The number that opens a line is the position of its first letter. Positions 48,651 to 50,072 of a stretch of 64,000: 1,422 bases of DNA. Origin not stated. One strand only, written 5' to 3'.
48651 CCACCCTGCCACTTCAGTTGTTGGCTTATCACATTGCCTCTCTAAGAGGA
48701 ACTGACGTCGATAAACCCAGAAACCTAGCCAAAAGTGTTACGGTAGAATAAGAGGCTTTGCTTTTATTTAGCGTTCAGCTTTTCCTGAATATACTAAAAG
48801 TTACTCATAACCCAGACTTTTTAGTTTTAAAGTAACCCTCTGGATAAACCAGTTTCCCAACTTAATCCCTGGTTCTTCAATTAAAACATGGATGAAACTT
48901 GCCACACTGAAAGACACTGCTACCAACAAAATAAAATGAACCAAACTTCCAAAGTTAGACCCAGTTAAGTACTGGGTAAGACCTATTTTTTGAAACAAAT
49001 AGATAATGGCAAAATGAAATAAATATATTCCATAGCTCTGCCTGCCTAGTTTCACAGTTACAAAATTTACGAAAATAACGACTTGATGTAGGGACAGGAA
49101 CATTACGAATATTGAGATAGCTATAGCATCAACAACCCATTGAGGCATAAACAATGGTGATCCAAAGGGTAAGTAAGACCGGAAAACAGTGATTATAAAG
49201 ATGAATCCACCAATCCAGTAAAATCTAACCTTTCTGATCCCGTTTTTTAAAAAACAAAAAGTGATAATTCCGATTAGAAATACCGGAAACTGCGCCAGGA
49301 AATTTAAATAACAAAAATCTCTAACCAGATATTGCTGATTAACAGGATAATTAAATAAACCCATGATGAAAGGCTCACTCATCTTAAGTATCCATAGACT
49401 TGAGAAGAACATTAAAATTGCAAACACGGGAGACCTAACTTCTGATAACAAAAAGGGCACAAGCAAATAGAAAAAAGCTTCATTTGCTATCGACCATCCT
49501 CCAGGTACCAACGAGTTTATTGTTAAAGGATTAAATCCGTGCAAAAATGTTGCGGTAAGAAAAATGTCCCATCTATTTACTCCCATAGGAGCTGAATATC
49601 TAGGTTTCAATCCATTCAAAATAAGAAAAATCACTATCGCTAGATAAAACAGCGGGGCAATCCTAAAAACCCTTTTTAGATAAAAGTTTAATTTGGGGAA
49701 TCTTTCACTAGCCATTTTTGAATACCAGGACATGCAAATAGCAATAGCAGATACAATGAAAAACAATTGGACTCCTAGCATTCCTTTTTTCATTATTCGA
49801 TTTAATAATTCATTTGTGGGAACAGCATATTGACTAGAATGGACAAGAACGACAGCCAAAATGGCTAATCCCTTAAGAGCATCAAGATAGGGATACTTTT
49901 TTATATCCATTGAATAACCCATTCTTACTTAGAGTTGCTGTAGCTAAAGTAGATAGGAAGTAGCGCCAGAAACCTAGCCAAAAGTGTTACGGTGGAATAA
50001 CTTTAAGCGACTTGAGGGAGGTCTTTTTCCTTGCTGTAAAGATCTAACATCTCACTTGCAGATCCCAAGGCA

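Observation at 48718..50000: Duplicated glmS 3-prime terminus flanking a single acyltransferase-3 gene: an attTn7-like site-specific insertion scar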

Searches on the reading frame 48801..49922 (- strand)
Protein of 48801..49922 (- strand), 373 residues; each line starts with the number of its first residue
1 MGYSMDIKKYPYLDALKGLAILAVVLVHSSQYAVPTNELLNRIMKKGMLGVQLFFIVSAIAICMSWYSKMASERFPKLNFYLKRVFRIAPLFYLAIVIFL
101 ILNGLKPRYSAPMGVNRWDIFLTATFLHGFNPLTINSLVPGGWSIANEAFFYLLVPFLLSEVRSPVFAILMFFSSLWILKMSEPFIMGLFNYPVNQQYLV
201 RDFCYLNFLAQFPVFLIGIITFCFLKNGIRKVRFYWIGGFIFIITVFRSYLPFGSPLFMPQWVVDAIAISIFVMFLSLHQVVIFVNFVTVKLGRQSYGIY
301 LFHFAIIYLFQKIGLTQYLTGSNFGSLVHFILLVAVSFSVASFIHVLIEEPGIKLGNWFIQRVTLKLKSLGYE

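Call 6: search_protein_families(library=pfam, proteins=[window:48801-49922:-])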
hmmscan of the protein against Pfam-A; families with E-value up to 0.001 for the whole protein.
window:48801-49922:- (373 aa): 1 family
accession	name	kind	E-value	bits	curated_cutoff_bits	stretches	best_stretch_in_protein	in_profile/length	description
PF01757.29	Acyl_transf_3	-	1.2e-26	94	31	1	11-344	2-324/326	Acyltransferase domain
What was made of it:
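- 48801..49922 (-): Cargo: a 373-aa membrane O-acyltransferase of family 3 (AT3 only, no SGNH domain). PF01757, E 1.2e-26, profile positions 2-324 of 326 (call 6).
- Checked: The only ORF between the copies is the minus-strand 373-aa Acyl_transf_3 protein at 48801-49922 (PF01757, E 1e-26, full-length match; call 6).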

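Call 12: find_homologous_proteins(query=window:48801-49922:-)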
Query window:48801-49922:- (373 aa): 3657 proteins with E <= 0.001 among 8000 candidates; the best 120 are listed.
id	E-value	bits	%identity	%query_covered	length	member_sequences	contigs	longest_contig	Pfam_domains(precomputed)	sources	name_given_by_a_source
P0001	7.2e-240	814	100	100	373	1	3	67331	PF01757.29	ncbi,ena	-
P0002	3.4e-114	400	53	97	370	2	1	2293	PF01757.29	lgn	-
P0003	3.6e-108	380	50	97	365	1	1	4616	PF01757.29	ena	-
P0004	3.7e-105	370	49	98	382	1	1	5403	PF01757.29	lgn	-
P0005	3.4e-102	361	50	97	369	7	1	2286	PF01757.29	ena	-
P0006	4.3e-101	357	49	97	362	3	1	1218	PF01757.29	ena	-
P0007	8.2e-88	313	45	96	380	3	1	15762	PF01757.29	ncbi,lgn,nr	ncbi:MAG: acyltransferase [Methylococcales bacterium]|nr:acyltransferase [Methylococcales bacterium]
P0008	3.7e-84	301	43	96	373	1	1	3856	PF01757.29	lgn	-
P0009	7.5e-84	300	43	98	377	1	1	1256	PF01757.29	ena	-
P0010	1.3e-83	300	43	96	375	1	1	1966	PF01757.29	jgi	-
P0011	1.9e-83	299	44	95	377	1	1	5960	PF01757.29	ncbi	-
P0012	4.3e-82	295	42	97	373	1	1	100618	PF01757.29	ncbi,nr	ncbi:MAG: acyltransferase [Methylococcales bacterium]|nr:acyltransferase [Methylococcales bacterium]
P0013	4.8e-82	294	43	96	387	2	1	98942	PF01757.29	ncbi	ncbi:MAG: acyltransferase [Pseudomonadota bacterium]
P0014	8.6e-82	294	42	96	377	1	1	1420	PF01757.29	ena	-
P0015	9.8e-82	293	42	97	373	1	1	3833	PF01757.29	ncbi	ncbi:O-acetyltransferase OatA [compost metagenome]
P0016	1.2e-81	293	42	97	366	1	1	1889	PF01757.29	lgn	-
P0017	2.9e-81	292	41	96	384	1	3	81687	PF01757.29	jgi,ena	jgi:peptidoglycan/LPS O-acetylase OafA/YrhL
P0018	3.1e-81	292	41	97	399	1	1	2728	PF01757.29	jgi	jgi:peptidoglycan/LPS O-acetylase OafA/YrhL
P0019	4.2e-81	291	40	96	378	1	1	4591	PF01757.29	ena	-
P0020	8.1e-81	290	41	97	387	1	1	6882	PF01757.29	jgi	jgi:peptidoglycan/LPS O-acetylase OafA/YrhL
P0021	9.4e-81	290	42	95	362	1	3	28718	PF01757.29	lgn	-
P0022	1.1e-80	290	42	97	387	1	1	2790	PF01757.29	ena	-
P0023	1.1e-80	290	41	96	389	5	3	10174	PF01757.29,PF04235.19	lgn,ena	-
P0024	1.7e-80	289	41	96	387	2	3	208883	PF01757.29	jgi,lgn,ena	-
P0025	2.3e-80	289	41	96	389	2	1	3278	PF01757.29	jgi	jgi:peptidoglycan/LPS O-acetylase OafA/YrhL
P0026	6.4e-80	287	41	96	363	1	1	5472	PF01757.29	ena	-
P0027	7.9e-80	287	41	95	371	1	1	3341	PF01757.29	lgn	-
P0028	1.1e-79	287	43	98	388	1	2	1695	PF01757.29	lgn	-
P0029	1.1e-79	287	42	95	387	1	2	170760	PF01757.29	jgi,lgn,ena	-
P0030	1.6e-79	286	43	91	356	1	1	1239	PF01757.29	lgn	-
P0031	1.7e-79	286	40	96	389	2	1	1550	PF01757.29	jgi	jgi:peptidoglycan/LPS O-acetylase OafA/YrhL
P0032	2.6e-79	285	41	96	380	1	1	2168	PF01757.29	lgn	-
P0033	4.1e-79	285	40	97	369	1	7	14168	PF01757.29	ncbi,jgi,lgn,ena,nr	ncbi:MAG TPA: hypothetical protein DCQ83_05030 [Fibrobacteres bacterium]|jgi:peptidoglycan/LPS O-ace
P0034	5.9e-79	284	42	96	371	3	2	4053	PF01757.29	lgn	-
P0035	6.5e-79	284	41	96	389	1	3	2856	PF01757.29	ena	-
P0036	7.1e-79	284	41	97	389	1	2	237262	PF01757.29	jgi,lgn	-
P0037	8.1e-79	284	40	94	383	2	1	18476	PF01757.29,PF04235.19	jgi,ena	-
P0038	8.7e-79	284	42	96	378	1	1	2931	PF01757.29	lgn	-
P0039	9.6e-79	284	43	96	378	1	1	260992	PF01757.29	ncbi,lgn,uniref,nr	ncbi:hypothetical protein BFW87_00915 [Pseudomonas fluorescens]|uniref:Acyltransferase 3 domain-cont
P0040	1.8e-78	283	41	96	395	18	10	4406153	PF01757.29,PF04235.19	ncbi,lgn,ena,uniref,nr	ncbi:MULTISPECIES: acyltransferase family protein [Candidatus Kuenenia]|uniref:acyltransferase famil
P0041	2.8e-78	282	43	97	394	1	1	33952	PF01757.29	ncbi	ncbi:MAG: acyltransferase family protein [Methylococcales bacterium]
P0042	3.1e-78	282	43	96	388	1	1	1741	PF01757.29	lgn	-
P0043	3.8e-78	282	40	97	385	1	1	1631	PF01757.29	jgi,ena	jgi:peptidoglycan/LPS O-acetylase OafA/YrhL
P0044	1.2e-77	280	43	96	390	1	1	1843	PF01757.29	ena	-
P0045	2.0e-77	279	43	97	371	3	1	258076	PF01757.29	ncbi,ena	-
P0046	2.5e-77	279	41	98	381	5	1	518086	PF01757.29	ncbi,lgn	-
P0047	2.7e-77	279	41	97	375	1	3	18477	PF01757.29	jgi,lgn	jgi:peptidoglycan/LPS O-acetylase OafA/YrhL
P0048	3.6e-77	278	42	97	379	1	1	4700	PF01757.29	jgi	jgi:peptidoglycan/LPS O-acetylase OafA/YrhL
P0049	5.3e-77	278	40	96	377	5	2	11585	PF01757.29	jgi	jgi:peptidoglycan/LPS O-acetylase OafA/YrhL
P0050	5.9e-77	278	42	97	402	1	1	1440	PF01757.29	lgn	-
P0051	6.5e-77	278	39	95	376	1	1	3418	PF01757.29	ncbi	-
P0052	9.4e-77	277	41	97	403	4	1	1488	PF01757.29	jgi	jgi:peptidoglycan/LPS O-acetylase OafA/YrhL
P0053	1.6e-76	276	42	97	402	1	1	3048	PF01757.29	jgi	jgi:peptidoglycan/LPS O-acetylase OafA/YrhL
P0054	1.8e-76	276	40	96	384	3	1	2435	PF01757.29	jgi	jgi:peptidoglycan/LPS O-acetylase OafA/YrhL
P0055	2.2e-76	276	39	97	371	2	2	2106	PF01757.29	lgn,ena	-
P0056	2.7e-76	275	40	97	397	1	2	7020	PF01757.29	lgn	-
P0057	3.0e-76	275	40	97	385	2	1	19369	PF01757.29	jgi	-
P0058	3.0e-76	275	41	99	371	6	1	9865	PF01757.29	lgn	-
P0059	3.5e-76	275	39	96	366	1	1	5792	PF01757.29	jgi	jgi:peptidoglycan/LPS O-acetylase OafA/YrhL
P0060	3.5e-76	275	40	97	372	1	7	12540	PF01757.29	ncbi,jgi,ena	jgi:peptidoglycan/LPS O-acetylase OafA/YrhL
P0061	3.9e-76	275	39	98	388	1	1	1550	PF01757.29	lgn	-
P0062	5.8e-76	274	40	99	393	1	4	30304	PF01757.29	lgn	-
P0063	1.3e-75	273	42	97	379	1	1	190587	PF01757.29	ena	-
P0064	1.3e-75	273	42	97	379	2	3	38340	PF01757.29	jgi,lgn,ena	jgi:peptidoglycan/LPS O-acetylase OafA/YrhL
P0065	1.5e-75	273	40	96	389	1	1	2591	PF01757.29,PF04235.19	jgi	jgi:peptidoglycan/LPS O-acetylase OafA/YrhL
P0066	1.5e-75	273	39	98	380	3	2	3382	PF01757.29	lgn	-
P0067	2.1e-75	273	40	97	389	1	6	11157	PF01757.29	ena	-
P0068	3.9e-75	272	39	97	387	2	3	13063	PF01757.29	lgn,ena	-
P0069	4.1e-75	272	41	96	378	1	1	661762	PF01757.29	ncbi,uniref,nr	ncbi:acyltransferase family protein [Pseudomonas sp. RIT-PI-q]|uniref:acyltransferase family protein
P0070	4.5e-75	271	38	96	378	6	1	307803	PF01757.29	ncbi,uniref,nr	ncbi:acyltransferase family protein [Pseudomonas sp. 52 E 6]|uniref:acyltransferase family protein n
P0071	6.0e-75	271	42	96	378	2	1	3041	PF01757.29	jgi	jgi:peptidoglycan/LPS O-acetylase OafA/YrhL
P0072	6.1e-75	271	41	96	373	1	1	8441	PF01757.29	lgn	-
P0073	7.7e-75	271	39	97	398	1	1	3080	PF01757.29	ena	-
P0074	9.4e-75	270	40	96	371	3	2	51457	PF01757.29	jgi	jgi:peptidoglycan/LPS O-acetylase OafA/YrhL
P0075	1.8e-74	270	41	96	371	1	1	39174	PF01757.29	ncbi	ncbi:MAG: acyltransferase [Vicinamibacterales bacterium]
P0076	1.9e-74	269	42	97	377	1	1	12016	PF01757.29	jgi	jgi:peptidoglycan/LPS O-acetylase OafA/YrhL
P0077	2.1e-74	269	40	96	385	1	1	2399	PF01757.29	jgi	jgi:peptidoglycan/LPS O-acetylase OafA/YrhL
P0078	2.4e-74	269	40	98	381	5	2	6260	PF01757.29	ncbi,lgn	ncbi:MAG: acyltransferase [Pseudomonas sp.]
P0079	3.4e-74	269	40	97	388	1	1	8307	PF01757.29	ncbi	-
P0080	3.6e-74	268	41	95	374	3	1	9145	PF01757.29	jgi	-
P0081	4.6e-74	268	38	98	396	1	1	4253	PF01757.29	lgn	-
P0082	5.6e-74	268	40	98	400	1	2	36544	PF01757.29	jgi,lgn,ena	jgi:peptidoglycan/LPS O-acetylase OafA/YrhL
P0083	5.8e-74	268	40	96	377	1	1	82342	PF01757.29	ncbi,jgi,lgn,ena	ncbi:MAG: acyltransferase [Sterolibacterium sp.]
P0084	6.4e-74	268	41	96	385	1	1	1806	PF01757.29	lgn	-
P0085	7.2e-74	268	40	97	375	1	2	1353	PF01757.29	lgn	-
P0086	8.8e-74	267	41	97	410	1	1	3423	PF01757.29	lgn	-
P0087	1.1e-73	267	39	98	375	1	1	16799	PF01757.29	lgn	-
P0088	4.4e-73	265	41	96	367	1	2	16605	PF01757.29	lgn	-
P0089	8.1e-73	264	39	96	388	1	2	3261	PF01757.29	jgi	jgi:peptidoglycan/LPS O-acetylase OafA/YrhL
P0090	8.2e-73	264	38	97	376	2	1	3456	PF01757.29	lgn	-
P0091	1.4e-72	263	41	97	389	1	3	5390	PF01757.29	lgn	-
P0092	2.8e-72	262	42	91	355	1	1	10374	PF01757.29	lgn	-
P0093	3.1e-72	262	39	97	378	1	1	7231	PF01757.29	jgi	jgi:peptidoglycan/LPS O-acetylase OafA/YrhL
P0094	4.0e-72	262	39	96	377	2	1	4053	PF01757.29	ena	-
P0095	4.3e-72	262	39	95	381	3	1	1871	PF01757.29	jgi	-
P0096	5.3e-72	261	39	96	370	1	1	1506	PF01757.29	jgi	jgi:peptidoglycan/LPS O-acetylase OafA/YrhL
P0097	5.8e-72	261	38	97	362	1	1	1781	PF01757.29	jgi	jgi:peptidoglycan/LPS O-acetylase OafA/YrhL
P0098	1.1e-71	260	39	97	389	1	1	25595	PF01757.29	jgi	jgi:peptidoglycan/LPS O-acetylase OafA/YrhL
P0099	1.1e-71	260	40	97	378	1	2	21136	PF01757.29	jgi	jgi:peptidoglycan/LPS O-acetylase OafA/YrhL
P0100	4.1e-71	258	40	97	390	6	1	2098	PF01757.29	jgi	-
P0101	4.2e-71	258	40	96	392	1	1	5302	PF01757.29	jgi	jgi:peptidoglycan/LPS O-acetylase OafA/YrhL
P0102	8.7e-71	257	39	97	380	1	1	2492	PF01757.29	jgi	jgi:peptidoglycan/LPS O-acetylase OafA/YrhL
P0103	9.9e-71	257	38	98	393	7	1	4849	PF01757.29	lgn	-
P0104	1.5e-70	257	38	98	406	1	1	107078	PF01757.29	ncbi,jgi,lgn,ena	jgi:peptidoglycan/LPS O-acetylase OafA/YrhL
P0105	1.6e-70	256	38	97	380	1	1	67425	PF01757.29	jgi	jgi:peptidoglycan/LPS O-acetylase OafA/YrhL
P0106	1.9e-70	256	40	97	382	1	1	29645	PF01757.29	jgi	jgi:peptidoglycan/LPS O-acetylase OafA/YrhL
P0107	2.3e-70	256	38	97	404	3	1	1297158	PF01757.29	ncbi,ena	-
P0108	2.4e-70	256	43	86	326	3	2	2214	PF01757.29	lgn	-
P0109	4.3e-70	255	39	98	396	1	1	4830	PF01757.29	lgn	-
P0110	4.9e-70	255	39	95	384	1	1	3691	PF01757.29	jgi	jgi:peptidoglycan/LPS O-acetylase OafA/YrhL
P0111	6.5e-70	254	47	71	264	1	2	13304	PF01757.29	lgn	-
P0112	7.9e-70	254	39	97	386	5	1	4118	PF01757.29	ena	-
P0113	9.8e-70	254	37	97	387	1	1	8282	PF01757.29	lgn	-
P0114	1.4e-69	253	38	96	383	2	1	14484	PF01757.29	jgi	jgi:peptidoglycan/LPS O-acetylase OafA/YrhL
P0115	1.5e-69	253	38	98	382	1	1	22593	PF01757.29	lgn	-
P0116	1.8e-69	253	38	97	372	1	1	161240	PF01757.29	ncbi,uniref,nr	ncbi:acyltransferase [Pelagicoccus sp. SDUM812003]|uniref:acyltransferase family protein n=1 Tax=Pel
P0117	2.1e-69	253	42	87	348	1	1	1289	PF01757.29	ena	-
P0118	2.4e-69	253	40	96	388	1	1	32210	PF01757.29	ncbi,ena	-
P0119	2.4e-69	253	40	97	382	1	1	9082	PF01757.29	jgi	jgi:peptidoglycan/LPS O-acetylase OafA/YrhL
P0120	2.5e-69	253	41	97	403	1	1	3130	PF01757.29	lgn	-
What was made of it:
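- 48801..49922 (-): The nearest homologues are only 49-53% identical (call 12).
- On Acyltransferase family 3 (PF01757) membrane O-acyltransferase: 3,657 homologues, many of them named OafA/YrhL (call 12).
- No donor is known, as the nearest homologue is 53% identical (call 12).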

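Call 13: find_encoding_contigs(protein=P0001, flank=6000, max_places=6)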
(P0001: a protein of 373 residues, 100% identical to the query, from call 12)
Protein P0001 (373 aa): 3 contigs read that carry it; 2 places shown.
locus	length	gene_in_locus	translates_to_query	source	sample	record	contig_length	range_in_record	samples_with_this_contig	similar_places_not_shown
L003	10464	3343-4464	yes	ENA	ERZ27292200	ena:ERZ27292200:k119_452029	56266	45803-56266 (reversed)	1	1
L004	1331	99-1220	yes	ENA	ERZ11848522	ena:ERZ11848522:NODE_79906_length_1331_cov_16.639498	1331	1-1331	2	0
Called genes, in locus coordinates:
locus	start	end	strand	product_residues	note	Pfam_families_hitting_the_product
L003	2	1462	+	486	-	?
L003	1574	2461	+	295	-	PF01061:ABC2_membrane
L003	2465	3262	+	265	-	PF00005:ABC_tran, PF13304:AAA_21 (faint)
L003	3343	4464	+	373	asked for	PF01757:Acyl_transf_3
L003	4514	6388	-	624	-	PF13522:GATase_6, PF13537:GATase_7, PF01380:SIS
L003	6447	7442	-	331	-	PF01370:Epimerase, PF04321:RmlD_sub_bind (weak), PF16363:GDP_Man_Dehyd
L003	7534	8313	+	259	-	-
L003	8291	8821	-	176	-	PF00702:Hydrolase, PF13419:HAD_2 (weak), PF13242:Hydrolase_like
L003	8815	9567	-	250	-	PF00106:adh_short, PF13561:adh_short_C2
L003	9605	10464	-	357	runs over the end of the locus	PF00288:GHMP_kinases_N, PF08544:GHMP_kinases_C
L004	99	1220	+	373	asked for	PF01757:Acyl_transf_3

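Call 14: find_encoding_contigs(protein=P0004, flank=6000, max_places=4)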
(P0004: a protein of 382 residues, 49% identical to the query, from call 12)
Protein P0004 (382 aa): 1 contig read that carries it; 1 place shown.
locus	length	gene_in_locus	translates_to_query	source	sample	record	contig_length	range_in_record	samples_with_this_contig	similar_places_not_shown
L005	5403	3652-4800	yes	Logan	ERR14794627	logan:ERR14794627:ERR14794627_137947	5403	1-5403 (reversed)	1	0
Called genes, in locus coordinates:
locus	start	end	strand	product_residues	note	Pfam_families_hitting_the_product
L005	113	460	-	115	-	-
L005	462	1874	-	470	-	PF05199:GMC_oxred_C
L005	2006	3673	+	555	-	-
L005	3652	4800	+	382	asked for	PF01757:Acyl_transf_3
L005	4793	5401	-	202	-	?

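Call 15: find_encoding_contigs(protein=P0003, flank=6000, max_places=4)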
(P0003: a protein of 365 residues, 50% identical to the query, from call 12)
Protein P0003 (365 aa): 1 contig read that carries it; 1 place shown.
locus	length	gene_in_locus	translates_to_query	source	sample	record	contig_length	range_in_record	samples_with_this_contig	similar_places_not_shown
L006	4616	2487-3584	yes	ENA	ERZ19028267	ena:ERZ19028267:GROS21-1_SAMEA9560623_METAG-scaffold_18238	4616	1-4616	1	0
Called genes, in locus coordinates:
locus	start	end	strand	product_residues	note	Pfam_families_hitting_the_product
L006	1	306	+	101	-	?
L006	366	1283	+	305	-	PF13489:Methyltransf_23, PF13847:Methyltransf_31, PF08241:Methyltransf_11, PF08242:Methyltransf_12, PF13649:Methyltransf_25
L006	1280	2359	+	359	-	PF09314:DUF1972, PF13439:Glyco_transf_4, PF13579:Glyco_trans_4_4 (weak), PF00534:Glycos_transf_1 (weak)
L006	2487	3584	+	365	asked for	PF01757:Acyl_transf_3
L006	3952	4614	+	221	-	?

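Call 31: find_encoding_contigs(protein=P0006, flank=5000, max_places=5)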
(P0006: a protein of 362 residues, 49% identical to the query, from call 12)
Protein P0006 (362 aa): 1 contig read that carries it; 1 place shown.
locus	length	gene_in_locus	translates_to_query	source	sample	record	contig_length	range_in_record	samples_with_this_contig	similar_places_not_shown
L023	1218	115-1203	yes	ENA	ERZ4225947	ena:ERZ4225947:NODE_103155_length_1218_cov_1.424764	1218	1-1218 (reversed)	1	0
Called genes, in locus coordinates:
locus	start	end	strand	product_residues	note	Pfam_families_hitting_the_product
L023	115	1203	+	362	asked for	PF01757:Acyl_transf_3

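Call 32: find_encoding_contigs(protein=P0002, flank=5000, max_places=5)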
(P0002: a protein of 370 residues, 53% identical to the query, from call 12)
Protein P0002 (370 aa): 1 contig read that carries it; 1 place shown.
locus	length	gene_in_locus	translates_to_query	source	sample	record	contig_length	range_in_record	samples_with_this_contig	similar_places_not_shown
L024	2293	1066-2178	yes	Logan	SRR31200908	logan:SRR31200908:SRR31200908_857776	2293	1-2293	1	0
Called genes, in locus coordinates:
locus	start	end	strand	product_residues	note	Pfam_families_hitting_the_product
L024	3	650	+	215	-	?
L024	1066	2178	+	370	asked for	PF01757:Acyl_transf_3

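Call 35: list_cluster_members(proteins=[P0001, P0121, P0128, P0130, P0126])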
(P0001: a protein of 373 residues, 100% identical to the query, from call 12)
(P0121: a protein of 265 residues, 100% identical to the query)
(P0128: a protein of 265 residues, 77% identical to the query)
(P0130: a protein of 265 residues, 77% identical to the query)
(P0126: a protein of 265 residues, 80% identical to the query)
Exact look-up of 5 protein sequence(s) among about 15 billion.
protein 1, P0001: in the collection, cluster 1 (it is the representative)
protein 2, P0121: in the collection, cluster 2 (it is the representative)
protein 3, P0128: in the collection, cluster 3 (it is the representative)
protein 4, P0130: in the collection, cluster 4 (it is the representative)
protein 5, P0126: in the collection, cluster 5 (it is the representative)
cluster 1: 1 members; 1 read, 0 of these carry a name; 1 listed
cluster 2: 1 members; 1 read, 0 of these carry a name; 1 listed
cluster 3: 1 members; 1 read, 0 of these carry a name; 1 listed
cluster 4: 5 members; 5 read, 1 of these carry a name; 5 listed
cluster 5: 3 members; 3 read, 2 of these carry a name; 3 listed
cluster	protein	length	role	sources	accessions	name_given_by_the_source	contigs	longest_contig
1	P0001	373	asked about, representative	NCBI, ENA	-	-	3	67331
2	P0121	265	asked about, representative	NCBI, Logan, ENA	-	-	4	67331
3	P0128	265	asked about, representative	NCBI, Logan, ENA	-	-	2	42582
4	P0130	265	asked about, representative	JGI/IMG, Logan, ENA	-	-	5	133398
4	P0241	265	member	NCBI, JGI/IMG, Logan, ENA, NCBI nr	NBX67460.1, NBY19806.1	MAG: ABC transporter ATP-binding protein [Proteobacteria bacterium] | ABC transporter ATP-binding protein [Pseudomonadota bacterium]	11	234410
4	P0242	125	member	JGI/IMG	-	-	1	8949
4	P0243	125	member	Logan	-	-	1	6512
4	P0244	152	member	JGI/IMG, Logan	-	-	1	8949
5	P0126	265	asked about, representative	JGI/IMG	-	lipopolysaccharide transport system ATP-binding protein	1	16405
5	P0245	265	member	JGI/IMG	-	lipopolysaccharide transport system ATP-binding protein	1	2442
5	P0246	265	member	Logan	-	-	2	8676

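Call 55: find_related_loci(query=window:48801-49922:-, collection=viral_contigs, flank=5000)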
Query window:48801-49922:- (373 aa) in viral_contigs; peptide patterns used: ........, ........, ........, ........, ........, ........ (x = any residue, [..] = any of these).
No stretch of DNA in the collection matches any of the patterns.

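Call 56: search_dna_similar(query=window:48801-49922:-, collection=phages, mode=protein, max_rows=10)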
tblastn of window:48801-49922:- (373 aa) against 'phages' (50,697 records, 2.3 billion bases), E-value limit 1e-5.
Records with a match: 8; places in all: 8; records where one place covers at least 80% of the query: 4.
Best place of each record, by identity: <60% 8.
By first word of the organism name: Burkholderia 2; Listeria 2; Bradyrhizobium 1; Pantoea 1; Halomonas 1; Bacteriophage 1.
By host as written in the record: - 3; Listeria monocytogenes 2; Bradyrhizobium diazoefficiens USDA 122 1; Pantoea sp. 1; Halomonas sp. H5 1.
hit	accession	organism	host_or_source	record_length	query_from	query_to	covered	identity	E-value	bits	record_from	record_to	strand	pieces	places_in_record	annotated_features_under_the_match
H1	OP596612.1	Bradyrhizobium phage ppBdUSDA122-1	Bradyrhizobium diazoefficiens USDA 122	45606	7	362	95%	32.5%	5e-42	162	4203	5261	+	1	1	acyltransferase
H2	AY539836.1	Burkholderia phage BcepMu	-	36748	8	357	94%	27.0%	1e-9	66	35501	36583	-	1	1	gp53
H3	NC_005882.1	Burkholderia phage BcepMu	-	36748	8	357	94%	27.0%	1e-9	66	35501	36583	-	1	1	O-acetyltransferase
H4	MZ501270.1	Pantoea phage AH07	Pantoea sp.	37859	4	362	96%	24.5%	4e-17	89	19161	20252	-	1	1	25: acyltransferase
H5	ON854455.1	Halomonas phage YPHTV-1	Halomonas sp. H5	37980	1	182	49%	33.0%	1e-9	66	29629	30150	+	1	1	oatA: O-acetyltransferase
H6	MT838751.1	Bacteriophage sp.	human fecal samples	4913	13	222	56%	22.9%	3e-9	64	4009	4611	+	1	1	record has no annotation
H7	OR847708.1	Listeria phage LM 4-11-1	Listeria monocytogenes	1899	13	158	39%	28.8%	2e-6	56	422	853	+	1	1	record has no annotation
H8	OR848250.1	Listeria phage LM 4-14-1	Listeria monocytogenes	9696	13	158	39%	28.8%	3e-6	56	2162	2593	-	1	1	record has no annotation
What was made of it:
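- Closest known: Strain-variable or phage-borne AT3 O-antigen acetyltransferases. Same: Phage-borne homologues exist (call 56, 32% identity or less).
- Tried and rejected: Phage AT3 genes are 32% identical or less (call 56).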
